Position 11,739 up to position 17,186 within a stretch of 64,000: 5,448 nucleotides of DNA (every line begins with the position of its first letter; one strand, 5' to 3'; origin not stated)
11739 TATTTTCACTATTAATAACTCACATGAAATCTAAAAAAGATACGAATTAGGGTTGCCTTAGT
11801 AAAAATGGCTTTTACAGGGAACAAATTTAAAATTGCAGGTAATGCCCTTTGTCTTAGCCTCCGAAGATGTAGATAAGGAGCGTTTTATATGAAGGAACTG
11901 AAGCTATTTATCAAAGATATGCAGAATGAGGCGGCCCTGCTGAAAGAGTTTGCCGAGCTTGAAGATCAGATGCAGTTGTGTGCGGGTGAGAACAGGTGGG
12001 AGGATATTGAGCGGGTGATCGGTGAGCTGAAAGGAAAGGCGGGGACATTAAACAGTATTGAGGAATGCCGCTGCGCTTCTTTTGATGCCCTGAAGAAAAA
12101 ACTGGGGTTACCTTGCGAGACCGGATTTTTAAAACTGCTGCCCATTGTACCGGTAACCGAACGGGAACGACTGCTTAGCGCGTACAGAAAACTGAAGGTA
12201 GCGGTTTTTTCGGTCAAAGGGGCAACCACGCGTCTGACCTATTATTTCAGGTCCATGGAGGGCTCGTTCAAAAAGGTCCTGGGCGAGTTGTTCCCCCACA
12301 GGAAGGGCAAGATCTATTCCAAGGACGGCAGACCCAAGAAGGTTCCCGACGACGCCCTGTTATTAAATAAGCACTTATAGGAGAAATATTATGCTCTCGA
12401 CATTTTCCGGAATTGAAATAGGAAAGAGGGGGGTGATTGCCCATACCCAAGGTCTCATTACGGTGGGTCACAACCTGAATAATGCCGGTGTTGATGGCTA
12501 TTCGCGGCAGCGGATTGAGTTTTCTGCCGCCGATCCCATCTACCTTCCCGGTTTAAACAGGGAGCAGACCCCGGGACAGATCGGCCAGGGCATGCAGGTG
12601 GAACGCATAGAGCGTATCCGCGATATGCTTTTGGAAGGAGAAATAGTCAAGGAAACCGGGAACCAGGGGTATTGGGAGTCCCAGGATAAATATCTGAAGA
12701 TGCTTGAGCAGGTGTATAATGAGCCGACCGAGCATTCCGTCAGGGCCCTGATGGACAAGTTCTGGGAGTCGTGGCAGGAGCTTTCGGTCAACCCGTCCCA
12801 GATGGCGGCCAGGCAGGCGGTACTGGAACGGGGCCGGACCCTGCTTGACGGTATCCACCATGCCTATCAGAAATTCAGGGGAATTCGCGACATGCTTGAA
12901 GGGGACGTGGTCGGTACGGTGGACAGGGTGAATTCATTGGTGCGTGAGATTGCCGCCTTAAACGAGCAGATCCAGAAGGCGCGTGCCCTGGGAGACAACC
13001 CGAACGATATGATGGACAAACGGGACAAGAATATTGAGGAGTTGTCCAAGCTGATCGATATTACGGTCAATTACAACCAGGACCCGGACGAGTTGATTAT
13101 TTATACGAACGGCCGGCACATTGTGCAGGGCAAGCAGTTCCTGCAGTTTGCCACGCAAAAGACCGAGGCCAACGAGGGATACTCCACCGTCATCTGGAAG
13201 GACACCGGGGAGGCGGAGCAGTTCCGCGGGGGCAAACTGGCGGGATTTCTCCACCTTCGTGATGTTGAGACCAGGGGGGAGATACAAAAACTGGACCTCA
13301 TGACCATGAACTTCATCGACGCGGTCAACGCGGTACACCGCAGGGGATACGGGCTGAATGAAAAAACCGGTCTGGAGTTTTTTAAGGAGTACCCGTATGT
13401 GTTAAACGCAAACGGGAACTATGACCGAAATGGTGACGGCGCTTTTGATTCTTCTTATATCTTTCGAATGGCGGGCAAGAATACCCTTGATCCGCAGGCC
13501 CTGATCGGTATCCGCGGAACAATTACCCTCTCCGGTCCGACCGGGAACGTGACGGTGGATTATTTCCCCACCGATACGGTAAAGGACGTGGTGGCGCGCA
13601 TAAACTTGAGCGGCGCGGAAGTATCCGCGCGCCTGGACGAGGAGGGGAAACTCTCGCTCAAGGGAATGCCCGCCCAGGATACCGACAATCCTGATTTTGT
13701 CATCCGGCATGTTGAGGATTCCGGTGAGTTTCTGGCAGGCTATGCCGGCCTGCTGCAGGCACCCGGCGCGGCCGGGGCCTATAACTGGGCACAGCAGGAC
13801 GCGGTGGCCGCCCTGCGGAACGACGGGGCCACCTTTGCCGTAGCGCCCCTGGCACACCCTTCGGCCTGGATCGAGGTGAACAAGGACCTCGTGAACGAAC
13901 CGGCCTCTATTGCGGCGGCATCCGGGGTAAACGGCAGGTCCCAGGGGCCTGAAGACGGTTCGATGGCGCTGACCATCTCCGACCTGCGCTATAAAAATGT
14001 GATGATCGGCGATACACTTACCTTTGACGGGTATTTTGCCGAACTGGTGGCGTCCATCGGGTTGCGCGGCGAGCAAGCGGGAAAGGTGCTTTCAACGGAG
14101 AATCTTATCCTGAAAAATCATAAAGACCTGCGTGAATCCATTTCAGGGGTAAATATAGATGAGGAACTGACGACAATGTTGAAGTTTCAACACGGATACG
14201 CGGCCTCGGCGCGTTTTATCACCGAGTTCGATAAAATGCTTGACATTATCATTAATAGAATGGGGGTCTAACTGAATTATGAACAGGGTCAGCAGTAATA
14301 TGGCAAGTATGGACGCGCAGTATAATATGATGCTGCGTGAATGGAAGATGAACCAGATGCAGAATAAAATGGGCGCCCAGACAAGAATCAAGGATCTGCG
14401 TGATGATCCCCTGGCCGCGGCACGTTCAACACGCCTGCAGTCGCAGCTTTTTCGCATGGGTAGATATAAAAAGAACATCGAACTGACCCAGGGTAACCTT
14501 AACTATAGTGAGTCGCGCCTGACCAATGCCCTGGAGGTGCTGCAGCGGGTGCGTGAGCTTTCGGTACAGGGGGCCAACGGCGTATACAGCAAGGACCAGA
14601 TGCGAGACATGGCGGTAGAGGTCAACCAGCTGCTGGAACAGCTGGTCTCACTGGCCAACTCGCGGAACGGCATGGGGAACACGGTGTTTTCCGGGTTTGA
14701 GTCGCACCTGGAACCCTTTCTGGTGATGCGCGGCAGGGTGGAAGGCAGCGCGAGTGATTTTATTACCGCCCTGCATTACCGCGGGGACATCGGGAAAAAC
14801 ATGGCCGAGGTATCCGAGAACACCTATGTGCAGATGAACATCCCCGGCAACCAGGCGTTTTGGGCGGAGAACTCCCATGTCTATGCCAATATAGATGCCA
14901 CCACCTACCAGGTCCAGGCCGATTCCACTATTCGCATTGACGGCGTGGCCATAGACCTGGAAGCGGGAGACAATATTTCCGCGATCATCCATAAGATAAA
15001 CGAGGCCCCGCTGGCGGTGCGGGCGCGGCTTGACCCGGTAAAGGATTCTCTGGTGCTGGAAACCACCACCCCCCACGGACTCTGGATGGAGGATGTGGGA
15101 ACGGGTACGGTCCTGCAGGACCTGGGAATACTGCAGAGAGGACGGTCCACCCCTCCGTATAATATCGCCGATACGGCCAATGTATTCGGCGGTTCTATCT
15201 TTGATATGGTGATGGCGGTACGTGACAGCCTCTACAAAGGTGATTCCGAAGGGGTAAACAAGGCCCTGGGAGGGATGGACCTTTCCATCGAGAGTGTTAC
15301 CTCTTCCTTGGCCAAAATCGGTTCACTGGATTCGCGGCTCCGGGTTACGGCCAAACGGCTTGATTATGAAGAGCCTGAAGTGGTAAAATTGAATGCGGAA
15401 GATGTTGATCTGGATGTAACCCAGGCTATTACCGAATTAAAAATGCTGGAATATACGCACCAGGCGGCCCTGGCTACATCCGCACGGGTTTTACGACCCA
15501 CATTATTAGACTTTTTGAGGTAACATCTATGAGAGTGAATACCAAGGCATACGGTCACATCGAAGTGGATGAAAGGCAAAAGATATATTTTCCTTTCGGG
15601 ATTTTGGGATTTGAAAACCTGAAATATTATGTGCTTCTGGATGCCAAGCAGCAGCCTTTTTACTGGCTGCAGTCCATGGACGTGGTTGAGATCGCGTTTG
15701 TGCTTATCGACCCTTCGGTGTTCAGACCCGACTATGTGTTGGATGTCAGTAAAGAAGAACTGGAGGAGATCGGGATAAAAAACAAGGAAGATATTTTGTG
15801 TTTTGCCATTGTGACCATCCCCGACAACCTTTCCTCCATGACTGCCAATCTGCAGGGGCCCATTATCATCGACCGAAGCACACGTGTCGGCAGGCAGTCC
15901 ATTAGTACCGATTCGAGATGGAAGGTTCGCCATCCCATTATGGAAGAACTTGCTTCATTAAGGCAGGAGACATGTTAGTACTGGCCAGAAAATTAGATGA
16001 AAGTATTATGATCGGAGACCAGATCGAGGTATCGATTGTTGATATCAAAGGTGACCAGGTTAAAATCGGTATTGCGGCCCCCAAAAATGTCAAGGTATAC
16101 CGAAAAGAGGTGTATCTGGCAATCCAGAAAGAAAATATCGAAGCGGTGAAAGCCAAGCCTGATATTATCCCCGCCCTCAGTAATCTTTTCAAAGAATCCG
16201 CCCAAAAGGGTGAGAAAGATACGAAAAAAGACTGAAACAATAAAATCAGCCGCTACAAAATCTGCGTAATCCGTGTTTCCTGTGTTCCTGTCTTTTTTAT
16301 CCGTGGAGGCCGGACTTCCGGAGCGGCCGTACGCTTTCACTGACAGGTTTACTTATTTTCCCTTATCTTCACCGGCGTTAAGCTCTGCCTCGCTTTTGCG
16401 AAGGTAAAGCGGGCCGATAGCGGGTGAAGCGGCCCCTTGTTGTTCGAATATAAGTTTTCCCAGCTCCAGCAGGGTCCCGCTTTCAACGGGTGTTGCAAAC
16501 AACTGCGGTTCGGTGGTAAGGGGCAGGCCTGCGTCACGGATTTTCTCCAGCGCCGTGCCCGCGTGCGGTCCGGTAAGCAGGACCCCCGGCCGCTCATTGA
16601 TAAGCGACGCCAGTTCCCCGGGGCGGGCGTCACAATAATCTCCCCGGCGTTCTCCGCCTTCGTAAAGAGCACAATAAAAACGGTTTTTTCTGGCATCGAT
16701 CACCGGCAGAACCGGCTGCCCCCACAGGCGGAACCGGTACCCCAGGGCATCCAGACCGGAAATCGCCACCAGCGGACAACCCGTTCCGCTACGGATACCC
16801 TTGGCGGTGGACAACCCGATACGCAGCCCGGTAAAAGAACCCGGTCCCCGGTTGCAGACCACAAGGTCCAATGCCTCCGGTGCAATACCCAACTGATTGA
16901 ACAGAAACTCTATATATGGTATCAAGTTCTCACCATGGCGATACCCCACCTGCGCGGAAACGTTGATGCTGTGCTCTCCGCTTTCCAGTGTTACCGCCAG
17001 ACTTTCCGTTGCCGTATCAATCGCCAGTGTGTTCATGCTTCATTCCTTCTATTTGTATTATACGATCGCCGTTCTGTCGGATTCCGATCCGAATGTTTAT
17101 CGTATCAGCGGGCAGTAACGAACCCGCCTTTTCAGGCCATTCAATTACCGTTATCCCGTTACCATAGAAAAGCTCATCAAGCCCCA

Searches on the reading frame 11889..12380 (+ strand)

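Call 17: search_protein_families(library=pfam, proteins=[window:11889-12380:+])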
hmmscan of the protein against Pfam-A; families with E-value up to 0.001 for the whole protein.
window:11889-12380:+ (163 aa): 0 families

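Call 76: search_protein_families(library=pfam, proteins=[window:11889-12380:+], max_evalue=5)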
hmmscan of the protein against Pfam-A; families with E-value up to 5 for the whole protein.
window:11889-12380:+ (163 aa): 1 family
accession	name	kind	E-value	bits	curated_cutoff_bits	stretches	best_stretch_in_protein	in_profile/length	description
PF05130.17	FlgN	-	0.012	16.5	30.5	1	7-150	6-146/147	FlgN protein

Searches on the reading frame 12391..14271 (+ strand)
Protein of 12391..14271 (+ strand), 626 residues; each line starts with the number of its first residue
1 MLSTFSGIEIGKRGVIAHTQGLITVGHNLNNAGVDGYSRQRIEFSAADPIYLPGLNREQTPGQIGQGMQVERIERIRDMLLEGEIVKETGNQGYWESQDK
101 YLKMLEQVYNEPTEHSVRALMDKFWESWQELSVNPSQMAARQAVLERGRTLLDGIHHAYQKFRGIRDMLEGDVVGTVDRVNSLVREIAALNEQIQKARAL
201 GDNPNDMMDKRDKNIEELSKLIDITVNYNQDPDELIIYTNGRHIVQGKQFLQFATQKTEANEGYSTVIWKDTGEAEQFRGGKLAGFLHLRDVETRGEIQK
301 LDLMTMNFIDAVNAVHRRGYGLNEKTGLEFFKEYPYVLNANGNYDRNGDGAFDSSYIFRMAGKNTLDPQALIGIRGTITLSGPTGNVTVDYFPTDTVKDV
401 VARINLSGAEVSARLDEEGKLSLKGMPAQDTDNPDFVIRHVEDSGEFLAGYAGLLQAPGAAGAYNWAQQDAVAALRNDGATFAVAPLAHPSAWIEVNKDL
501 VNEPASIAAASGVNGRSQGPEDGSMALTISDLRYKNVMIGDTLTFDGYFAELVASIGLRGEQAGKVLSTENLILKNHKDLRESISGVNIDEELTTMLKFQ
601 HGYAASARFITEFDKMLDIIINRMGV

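Call 17: search_protein_families(library=pfam, proteins=[window:12391-14271:+])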
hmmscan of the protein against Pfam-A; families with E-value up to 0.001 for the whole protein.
window:12391-14271:+ (626 aa): 3 families
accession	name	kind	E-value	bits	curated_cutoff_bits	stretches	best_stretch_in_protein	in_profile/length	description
PF22638.1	FlgK_D1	-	2.5e-60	204.4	28.6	1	102-331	1-233/233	Flagellar hook-associated protein FlgK helical domain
PF06429.18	Flg_bbr_C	-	8.6e-09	35.2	23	1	584-622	7-45/46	Flagellar basal body rod FlgEFG protein C-terminal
PF07196.18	Flagellin_IN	-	9.6e-07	29.3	22.7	1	377-424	1-52/55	Flagellin hook IN motif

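Call 19: find_related_loci(query=window:12391-14271:+, collection=genome_contigs, flank=10000)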
Query window:12391-14271:+ (626 aa) in genome_contigs; peptide patterns used: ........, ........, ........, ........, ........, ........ (x = any residue, [..] = any of these).
188 stretches matched a pattern; 170 encode a relative of the query (tblastn E <= 1e-3); the best 80 are kept; 80 distinct loci.
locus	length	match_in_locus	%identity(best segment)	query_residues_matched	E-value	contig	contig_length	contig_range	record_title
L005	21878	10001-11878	89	1-626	0e+0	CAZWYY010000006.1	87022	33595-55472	MAG TPA_asm: uncultured Spirochaetaceae bacterium isolate SRP214966_co4_496 genome assembly, contig: NODE_94_length_8702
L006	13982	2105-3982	81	1-626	0e+0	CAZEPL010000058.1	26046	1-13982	MAG TPA_asm: uncultured Spirochaetaceae bacterium isolate binchicken_co228_579 genome assembly, contig: NODE_2422_length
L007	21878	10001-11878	81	1-626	0e+0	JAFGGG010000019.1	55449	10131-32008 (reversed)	MAG: Spirochaetales bacterium isolate Zod_Metabat.1377 k87_4580388, whole genome shotgun sequence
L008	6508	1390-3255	62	3-626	0e+0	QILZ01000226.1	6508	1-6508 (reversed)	MAG: Spirochaetales bacterium isolate SZUA-6 Ga0063293_10016462, whole genome shotgun sequence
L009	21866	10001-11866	62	3-626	0e+0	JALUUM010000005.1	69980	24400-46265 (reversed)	MAG: Spirochaetales bacterium isolate 128-326_metabat1_scaf2bin.014 128-326_scaffold_124_c1, whole genome shotgun sequen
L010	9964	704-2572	62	3-626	0e+0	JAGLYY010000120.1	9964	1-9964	MAG: Spirochaetales bacterium isolate RS_13_41 ZL320.bin.41.fa_120, whole genome shotgun sequence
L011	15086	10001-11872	62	1-626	0e+0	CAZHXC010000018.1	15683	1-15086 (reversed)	MAG TPA_asm: uncultured Spirochaetales bacterium isolate SRP141376_co1_212 genome assembly, contig: NODE_7527_length_156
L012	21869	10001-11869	62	1-626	0e+0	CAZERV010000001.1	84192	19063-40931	MAG TPA_asm: uncultured Spirochaetaceae bacterium isolate binchicken_co136_132 genome assembly, contig: NODE_120_length_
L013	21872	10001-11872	63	3-626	0e+0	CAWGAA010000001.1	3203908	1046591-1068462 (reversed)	MAG: uncultured Spirochaetota bacterium isolate MFD04408.bin.1.18 genome assembly, contig: contig_23060, whole genome sh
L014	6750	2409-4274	61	1-626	0e+0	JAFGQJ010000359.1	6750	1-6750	MAG: Spirochaetales bacterium isolate Zod_Metabat.745 k87_7904480, whole genome shotgun sequence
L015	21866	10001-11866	60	3-626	0e+0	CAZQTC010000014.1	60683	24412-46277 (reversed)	MAG TPA_asm: uncultured Spirochaetales bacterium isolate binchicken_co219_179 genome assembly, contig: k141_978753, whol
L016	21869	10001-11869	62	3-626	0e+0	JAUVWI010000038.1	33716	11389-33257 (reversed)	MAG: Spirochaetales bacterium isolate CSMAG_1186 CSMAG_1186_k127_1228406_length_33716_cov_21.0030, whole genome shotgun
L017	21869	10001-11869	61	3-626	0e+0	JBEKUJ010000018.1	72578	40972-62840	MAG: Spirochaetia bacterium isolate SPRUCE 579 SPRUCE_579_18, whole genome shotgun sequence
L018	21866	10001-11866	59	1-626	0e+0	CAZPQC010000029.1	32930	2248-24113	MAG TPA_asm: uncultured Spirochaetaceae bacterium isolate binchicken_co34_125 genome assembly, contig: NODE_1907_length_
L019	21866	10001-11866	59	1-626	0e+0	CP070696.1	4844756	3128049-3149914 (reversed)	MAG: Spirochaetaceae bacterium isolate bin59 chromosome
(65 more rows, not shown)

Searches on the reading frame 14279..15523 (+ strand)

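Call 17: search_protein_families(library=pfam, proteins=[window:14279-15523:+])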
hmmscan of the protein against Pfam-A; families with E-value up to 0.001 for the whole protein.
window:14279-15523:+ (414 aa): 2 families
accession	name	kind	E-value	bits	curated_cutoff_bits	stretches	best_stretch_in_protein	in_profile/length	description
PF00669.25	Flagellin_N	-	1.1e-16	61.6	26.6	1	4-139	1-136/139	Bacterial flagellin N-terminal helical region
PF07196.18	Flagellin_IN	-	1.2e-05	25.8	22.7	1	218-264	12-55/55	Flagellin hook IN motif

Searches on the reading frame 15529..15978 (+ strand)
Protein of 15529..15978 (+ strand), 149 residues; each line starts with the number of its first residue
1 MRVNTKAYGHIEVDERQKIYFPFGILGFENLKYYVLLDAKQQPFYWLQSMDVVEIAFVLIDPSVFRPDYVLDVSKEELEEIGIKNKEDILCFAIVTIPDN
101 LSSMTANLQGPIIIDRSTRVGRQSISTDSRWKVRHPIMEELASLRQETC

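Call 17: search_protein_families(library=pfam, proteins=[window:15529-15978:+])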
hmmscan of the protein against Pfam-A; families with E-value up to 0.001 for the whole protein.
window:15529-15978:+ (149 aa): 1 family
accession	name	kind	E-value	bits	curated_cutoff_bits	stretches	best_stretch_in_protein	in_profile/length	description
PF02623.20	FliW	-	5.9e-41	139.5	25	1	19-137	1-122/122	FliW protein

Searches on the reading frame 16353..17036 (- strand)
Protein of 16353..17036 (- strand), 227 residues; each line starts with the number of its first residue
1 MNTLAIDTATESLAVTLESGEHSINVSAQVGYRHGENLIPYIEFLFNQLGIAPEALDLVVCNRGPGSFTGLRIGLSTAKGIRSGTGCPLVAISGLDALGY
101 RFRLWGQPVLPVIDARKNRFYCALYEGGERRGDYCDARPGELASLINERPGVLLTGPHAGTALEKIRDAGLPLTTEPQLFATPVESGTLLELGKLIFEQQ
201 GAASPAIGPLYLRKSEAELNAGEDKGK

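Call 17: search_protein_families(library=pfam, proteins=[window:16353-17036:-])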
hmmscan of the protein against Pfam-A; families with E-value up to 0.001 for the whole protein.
window:16353-17036:- (227 aa): 1 family
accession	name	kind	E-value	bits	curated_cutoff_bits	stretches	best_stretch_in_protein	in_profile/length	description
PF00814.31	TsaD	-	3e-23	83.3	24.8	1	33-130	28-131/264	tRNA N6-adenosine threonylcarbamoyltransferase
